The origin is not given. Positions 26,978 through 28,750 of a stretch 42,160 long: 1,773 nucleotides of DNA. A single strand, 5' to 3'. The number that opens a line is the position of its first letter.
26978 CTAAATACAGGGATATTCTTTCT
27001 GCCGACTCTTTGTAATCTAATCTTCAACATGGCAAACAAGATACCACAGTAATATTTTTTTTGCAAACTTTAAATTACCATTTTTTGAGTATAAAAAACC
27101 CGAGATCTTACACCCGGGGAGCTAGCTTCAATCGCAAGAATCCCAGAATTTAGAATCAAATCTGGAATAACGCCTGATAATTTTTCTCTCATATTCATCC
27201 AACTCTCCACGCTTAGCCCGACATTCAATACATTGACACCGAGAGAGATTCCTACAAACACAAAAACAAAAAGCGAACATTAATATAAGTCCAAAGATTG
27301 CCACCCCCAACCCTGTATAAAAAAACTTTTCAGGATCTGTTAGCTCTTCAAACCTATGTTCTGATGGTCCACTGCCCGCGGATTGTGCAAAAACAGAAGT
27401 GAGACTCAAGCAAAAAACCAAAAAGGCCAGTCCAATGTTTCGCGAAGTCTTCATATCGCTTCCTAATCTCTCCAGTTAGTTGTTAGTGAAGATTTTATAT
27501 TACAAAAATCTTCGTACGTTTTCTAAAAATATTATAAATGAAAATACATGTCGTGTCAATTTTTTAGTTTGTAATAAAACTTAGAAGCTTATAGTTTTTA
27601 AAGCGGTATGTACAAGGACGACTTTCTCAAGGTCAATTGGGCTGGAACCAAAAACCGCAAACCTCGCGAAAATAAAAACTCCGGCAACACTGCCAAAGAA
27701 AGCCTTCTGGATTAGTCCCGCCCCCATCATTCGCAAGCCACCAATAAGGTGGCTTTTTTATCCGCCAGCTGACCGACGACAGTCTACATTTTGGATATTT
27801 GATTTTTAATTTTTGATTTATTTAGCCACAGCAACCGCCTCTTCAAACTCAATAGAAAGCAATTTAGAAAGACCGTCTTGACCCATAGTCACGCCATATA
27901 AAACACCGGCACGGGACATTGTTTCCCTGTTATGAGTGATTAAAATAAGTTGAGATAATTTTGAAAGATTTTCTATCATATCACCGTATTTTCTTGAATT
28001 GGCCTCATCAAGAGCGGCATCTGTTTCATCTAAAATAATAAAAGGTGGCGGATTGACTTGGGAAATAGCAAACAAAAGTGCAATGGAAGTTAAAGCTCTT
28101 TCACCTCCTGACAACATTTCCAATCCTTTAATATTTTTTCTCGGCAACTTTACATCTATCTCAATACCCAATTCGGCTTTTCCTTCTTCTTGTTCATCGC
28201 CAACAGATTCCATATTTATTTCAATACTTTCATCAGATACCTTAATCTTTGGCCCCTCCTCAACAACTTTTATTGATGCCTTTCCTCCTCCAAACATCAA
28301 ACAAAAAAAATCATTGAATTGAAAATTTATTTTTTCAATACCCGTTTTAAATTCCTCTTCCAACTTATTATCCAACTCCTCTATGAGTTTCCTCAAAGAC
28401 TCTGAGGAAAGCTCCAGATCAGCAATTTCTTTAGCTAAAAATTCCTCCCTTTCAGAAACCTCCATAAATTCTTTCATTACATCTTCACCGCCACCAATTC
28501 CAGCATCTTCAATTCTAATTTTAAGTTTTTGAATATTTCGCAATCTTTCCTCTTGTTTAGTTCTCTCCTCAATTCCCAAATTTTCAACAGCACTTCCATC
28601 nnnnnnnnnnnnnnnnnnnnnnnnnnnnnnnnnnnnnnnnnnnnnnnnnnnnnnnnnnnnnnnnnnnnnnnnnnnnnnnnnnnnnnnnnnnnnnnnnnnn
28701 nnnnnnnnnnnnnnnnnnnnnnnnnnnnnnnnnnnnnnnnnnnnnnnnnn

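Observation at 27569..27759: Unannotated ~160-nt transcription unit: structured RNA or 35-aa peptide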

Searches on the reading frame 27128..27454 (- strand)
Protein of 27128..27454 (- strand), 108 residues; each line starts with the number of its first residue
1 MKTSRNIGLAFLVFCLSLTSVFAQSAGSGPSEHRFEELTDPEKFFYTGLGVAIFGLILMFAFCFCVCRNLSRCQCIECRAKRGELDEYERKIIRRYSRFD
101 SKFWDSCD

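Call 31: search_protein_families(library=pfam, proteins=[window:27128-27454:-], max_evalue=1)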
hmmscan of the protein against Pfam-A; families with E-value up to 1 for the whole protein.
window:27128-27454:- (108 aa): 1 family
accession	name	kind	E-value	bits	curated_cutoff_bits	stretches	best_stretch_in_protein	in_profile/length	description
PF16962.11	ABC_export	-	0.086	11.7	29.7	1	9-71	26-88/531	Putative ABC exporter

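Call 32: search_protein_families(library=ncbifam, proteins=[window:27128-27454:-], max_evalue=1)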
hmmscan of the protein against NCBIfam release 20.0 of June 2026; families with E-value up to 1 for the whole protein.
window:27128-27454:- (108 aa): 2 families
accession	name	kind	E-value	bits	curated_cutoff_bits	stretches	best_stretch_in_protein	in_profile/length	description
NF045951.1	MAG0110_fam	subfamily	0.038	13.2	98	1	5-65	13-74/237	MAG0110 family membrane protein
NF011571.1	PRK14995.1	subfamily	0.29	9.8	701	1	47-65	400-418/493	SmvA family efflux MFS transporter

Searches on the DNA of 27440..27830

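Call 4: search_rna_families(source=window, start=27440, end=27830, threshold=evalue, max_evalue=10, show_alignments=5)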
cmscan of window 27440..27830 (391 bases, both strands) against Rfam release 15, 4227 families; matches with E-value up to 10: 6.
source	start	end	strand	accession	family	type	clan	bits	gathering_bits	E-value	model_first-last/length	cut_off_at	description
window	27481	27557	-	RF01573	DdR5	Gene; snRNA; snoRNA; CD-box;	-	18.8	70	3.5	1-81/81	no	Dictyostelium snoRNA DdR5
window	27726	27793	+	RF02900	AaHKsRNA82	Gene; sRNA;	-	17.7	51.4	4.9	1-81/81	no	Aggregatibacter sRNA 82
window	27479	27512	+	RF01646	ceN63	Gene; snRNA; snoRNA; CD-box;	-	14.9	65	3.5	1-69/69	no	Caenorhabditis snoRNA ceN63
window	27730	27760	+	RF01388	isrD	Gene; sRNA;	-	14.3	37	3.3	1-51/51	no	isrD Hfq binding RNA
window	27488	27513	-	RF03585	mir-3938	Gene; miRNA;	-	14.2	94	6.2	32-57/88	no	mir-3938 microRNA precursor family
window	27531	27585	-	RF02546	LSU_trypano_mito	Gene; rRNA;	CL00112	10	60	9.1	207-561/561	no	Trypanosomatid mitochondrial large subunit ribosomal RNA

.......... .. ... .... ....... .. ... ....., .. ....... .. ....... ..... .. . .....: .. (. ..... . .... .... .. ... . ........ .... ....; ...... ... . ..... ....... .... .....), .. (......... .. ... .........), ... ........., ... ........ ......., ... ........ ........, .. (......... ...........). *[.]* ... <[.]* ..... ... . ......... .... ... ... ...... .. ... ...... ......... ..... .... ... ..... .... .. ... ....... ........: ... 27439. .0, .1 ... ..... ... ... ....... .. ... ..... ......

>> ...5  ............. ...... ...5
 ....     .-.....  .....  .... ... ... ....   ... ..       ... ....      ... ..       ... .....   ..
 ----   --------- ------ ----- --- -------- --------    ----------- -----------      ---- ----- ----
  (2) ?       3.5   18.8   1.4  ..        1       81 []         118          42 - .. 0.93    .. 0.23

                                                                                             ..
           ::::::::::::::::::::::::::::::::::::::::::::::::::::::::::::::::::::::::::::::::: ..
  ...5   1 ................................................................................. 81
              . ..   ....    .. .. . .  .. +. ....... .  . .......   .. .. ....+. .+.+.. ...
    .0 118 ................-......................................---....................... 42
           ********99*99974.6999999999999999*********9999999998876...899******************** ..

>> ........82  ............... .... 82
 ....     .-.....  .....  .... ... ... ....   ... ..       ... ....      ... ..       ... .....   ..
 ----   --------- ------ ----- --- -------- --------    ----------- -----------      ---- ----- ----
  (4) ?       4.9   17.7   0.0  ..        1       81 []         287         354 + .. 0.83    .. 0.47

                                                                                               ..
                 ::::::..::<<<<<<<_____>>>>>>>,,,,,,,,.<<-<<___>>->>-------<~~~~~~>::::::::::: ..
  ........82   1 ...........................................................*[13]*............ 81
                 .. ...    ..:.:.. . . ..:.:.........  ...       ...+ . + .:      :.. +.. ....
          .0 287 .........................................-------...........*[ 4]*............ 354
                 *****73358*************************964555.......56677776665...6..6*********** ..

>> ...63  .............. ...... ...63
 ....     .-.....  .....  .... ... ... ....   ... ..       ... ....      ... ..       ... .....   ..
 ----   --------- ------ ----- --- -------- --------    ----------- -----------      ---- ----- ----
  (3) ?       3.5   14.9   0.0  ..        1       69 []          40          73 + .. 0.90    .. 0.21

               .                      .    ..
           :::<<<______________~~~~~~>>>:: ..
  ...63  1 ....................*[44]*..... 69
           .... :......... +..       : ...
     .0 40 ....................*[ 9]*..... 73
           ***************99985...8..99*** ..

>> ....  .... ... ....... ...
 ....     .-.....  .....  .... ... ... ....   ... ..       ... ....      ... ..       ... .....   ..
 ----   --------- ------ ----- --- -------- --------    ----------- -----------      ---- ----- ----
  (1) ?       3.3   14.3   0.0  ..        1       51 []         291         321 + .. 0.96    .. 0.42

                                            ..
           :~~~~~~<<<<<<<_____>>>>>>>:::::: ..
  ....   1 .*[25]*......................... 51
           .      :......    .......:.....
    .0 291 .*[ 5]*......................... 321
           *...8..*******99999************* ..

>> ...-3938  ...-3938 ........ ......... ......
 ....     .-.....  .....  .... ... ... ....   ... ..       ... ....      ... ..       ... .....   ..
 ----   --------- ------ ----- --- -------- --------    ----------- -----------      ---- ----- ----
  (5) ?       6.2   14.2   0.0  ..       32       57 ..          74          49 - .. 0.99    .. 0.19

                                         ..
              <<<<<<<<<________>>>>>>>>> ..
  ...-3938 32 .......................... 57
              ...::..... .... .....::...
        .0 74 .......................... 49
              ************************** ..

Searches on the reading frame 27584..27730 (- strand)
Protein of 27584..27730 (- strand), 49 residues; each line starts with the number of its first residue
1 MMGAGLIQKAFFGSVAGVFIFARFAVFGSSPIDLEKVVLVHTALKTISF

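Call 31: search_protein_families(library=pfam, proteins=[window:27584-27730:-], max_evalue=1)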
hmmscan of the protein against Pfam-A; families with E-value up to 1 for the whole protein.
seq(49 aa): 0 families

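Call 32: search_protein_families(library=ncbifam, proteins=[window:27584-27730:-], max_evalue=1)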
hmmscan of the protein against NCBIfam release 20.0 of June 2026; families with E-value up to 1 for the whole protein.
seq(49 aa): 0 families

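Call 47: search_protein_representatives(protein=window:27584-27730:-)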
Query: 49 residues. Proteins with E-value up to 0.001 (for the whole library): 1; up to 1e-10: 0; up to 1e-30: 0. The best 1 are listed.
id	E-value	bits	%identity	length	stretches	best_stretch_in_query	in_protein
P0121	1.1e-04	38.2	25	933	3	13-47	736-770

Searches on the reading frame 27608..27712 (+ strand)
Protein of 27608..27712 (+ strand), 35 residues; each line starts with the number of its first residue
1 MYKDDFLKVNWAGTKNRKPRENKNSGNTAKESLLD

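Call 31: search_protein_families(library=pfam, proteins=[window:27608-27712:+], max_evalue=1)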
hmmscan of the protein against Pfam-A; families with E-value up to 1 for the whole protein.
seq(35 aa): 0 families

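Call 32: search_protein_families(library=ncbifam, proteins=[window:27608-27712:+], max_evalue=1)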
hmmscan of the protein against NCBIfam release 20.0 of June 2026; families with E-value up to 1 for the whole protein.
seq(35 aa): 0 families

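Call 60: find_related_loci(query=A1, collection=genome_contigs, flank=3000)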
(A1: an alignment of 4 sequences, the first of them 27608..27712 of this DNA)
Query A1 (35 aa) in genome_contigs; peptide patterns used: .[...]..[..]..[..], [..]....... (x = any residue, [..] = any of these).
206 stretches matched a pattern, but none encodes a relative of the query by tblastn (E <= 1e-3).

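Call 61: find_related_loci(query=A1, collection=viral_contigs, flank=3000)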
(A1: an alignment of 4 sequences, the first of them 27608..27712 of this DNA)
Query A1 (35 aa) in viral_contigs; peptide patterns used: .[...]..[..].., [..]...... (x = any residue, [..] = any of these).
394 stretches matched a pattern, but none encodes a relative of the query by tblastn (E <= 1e-3).

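Call 71: predict_structure(alignment_id=A1)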
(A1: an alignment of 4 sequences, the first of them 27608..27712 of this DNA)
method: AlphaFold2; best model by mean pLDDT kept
length: 35 residues; sequences in the alignment: 4
mean_pLDDT: 65.5   pTM: 0.22
mean pLDDT of the five models: 65.5, 63.5, 62.9, 61.6, 60.4
residues with pLDDT >= 90: 0; 70-90: 10; 50-70: 25; < 50: 0
segments of 3 or more residues with pLDDT < 50: none
pLDDT, mean of each block of 10 residues (from residue 1): 75 67 57 61
secondary structure, 60 per line:
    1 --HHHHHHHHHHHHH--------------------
elements in order: H3-15

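Call 72: search_solved_structures(query=A1, max_evalue=10, show_alignments=3)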
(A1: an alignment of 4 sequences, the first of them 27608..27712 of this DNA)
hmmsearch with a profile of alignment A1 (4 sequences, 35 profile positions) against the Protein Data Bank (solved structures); distinct sequences matched with E-value up to 10: 2.
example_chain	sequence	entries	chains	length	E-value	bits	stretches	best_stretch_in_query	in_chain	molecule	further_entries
3q7w_A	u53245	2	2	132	1.7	11.8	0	5-14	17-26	de novo designed beta-trefoil architecture with symmetric primary structure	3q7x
5it7_aa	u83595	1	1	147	9.9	9.3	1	14-27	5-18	RPL28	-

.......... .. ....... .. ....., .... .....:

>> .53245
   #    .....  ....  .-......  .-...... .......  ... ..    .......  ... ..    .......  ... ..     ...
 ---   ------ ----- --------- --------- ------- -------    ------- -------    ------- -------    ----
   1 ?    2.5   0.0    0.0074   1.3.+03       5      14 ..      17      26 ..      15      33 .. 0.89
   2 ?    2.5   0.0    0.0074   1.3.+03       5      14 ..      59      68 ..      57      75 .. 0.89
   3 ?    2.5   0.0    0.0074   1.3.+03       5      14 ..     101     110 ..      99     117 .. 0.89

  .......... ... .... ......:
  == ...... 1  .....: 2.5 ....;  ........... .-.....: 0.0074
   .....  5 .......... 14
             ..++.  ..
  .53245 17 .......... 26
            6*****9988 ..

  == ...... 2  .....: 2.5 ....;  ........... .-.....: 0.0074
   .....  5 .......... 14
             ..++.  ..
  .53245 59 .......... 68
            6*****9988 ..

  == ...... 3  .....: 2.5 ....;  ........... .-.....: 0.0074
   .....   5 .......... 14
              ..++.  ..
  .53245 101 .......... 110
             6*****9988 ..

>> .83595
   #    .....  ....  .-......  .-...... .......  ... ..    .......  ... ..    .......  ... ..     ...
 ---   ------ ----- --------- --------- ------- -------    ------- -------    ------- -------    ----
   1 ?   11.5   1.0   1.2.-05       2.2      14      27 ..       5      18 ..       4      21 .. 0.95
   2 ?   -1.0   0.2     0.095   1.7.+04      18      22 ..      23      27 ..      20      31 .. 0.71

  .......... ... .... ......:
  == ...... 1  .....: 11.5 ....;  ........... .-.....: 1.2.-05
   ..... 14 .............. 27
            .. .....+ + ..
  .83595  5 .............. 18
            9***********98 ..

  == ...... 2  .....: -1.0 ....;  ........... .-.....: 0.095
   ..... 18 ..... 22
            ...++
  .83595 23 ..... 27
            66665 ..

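Call 73: search_protein_families(library=pfam, alignment_id=A1, max_evalue=10)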
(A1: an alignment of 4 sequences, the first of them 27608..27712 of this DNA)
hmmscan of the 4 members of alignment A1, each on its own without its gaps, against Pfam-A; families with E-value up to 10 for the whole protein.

A. member 1, window:27608-27712:+ (35 aa): 0 families

B. families by the number of members that match (of 4 scanned): 0 families

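Call 74: list_cluster_members(proteins=[window:27608-27712:+, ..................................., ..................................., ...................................])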
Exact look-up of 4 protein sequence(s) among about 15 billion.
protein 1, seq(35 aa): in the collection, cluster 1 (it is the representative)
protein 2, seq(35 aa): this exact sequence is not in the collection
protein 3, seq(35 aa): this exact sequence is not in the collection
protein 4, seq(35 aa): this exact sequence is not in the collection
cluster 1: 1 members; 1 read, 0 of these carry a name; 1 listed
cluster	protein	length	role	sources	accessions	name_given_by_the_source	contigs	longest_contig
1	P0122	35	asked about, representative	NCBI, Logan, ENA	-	-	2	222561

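Call 75: find_encoding_contigs(protein=window:27608-27712:+, flank=1500, max_places=6)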
Protein window:27608-27712:+ (35 aa): 4 contigs read that carry it; 2 places shown.
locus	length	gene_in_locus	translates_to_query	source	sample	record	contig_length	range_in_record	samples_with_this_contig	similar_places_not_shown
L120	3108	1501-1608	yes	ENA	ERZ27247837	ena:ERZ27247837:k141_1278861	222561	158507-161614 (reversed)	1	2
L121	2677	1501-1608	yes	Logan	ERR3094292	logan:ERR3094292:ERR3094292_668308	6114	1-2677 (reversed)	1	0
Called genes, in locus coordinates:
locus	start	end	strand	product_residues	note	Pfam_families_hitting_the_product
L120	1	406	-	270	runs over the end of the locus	PF00696:AA_kinase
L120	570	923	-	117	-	PF00886:Ribosomal_S16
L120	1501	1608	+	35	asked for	-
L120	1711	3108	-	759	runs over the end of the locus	PF00005:ABC_tran (faint), PF02463:SMC_N, PF13175:AAA_15, PF13476:AAA_23, PF13304:AAA_21 (weak)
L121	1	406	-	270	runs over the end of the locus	PF00696:AA_kinase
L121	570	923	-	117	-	PF00886:Ribosomal_S16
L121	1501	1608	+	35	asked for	-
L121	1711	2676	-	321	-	?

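Call 87: search_protein_families(library=phrogs, alignment_id=A1, max_evalue=1)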
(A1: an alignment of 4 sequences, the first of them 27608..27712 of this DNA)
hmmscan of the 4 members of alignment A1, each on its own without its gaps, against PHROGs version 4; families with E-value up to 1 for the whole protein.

A. member 1, window:27608-27712:+ (35 aa): 0 families

B. families by the number of members that match (of 4 scanned): 0 families

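Call 88: search_protein_families(library=padloc, alignment_id=A1, max_evalue=1)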
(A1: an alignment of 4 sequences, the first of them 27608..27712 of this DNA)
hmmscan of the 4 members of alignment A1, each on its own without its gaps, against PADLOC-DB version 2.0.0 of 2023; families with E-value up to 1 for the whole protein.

A. member 1, window:27608-27712:+ (35 aa): 0 families

B. families by the number of members that match (of 4 scanned): 0 families

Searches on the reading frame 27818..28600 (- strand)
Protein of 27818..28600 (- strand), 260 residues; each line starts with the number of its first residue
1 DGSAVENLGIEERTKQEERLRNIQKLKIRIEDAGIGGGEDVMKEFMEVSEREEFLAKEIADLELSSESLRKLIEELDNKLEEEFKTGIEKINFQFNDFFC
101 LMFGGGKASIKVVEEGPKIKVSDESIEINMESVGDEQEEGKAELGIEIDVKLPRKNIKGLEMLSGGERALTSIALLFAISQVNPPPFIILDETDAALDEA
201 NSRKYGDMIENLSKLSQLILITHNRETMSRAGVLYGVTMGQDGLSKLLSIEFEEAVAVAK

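Call 27: find_related_loci(query=window:27818-28600:-, collection=metagenome_contigs, flank=2500)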
Query window:27818-28600:- (260 aa) in metagenome_contigs; peptide patterns used: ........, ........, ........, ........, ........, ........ (x = any residue, [..] = any of these).
528 stretches matched a pattern; 351 encode a relative of the query (tblastn E <= 1e-3); the best 80 are kept; 80 distinct loci.
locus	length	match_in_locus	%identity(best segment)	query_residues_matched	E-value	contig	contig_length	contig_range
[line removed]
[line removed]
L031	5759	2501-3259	69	8-260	3e-106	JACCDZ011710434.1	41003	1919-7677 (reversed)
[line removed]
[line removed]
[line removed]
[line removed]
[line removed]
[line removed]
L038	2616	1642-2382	71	13-260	7e-108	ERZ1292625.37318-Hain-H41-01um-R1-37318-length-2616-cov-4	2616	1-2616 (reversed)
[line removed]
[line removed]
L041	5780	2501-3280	67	11-260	4e-103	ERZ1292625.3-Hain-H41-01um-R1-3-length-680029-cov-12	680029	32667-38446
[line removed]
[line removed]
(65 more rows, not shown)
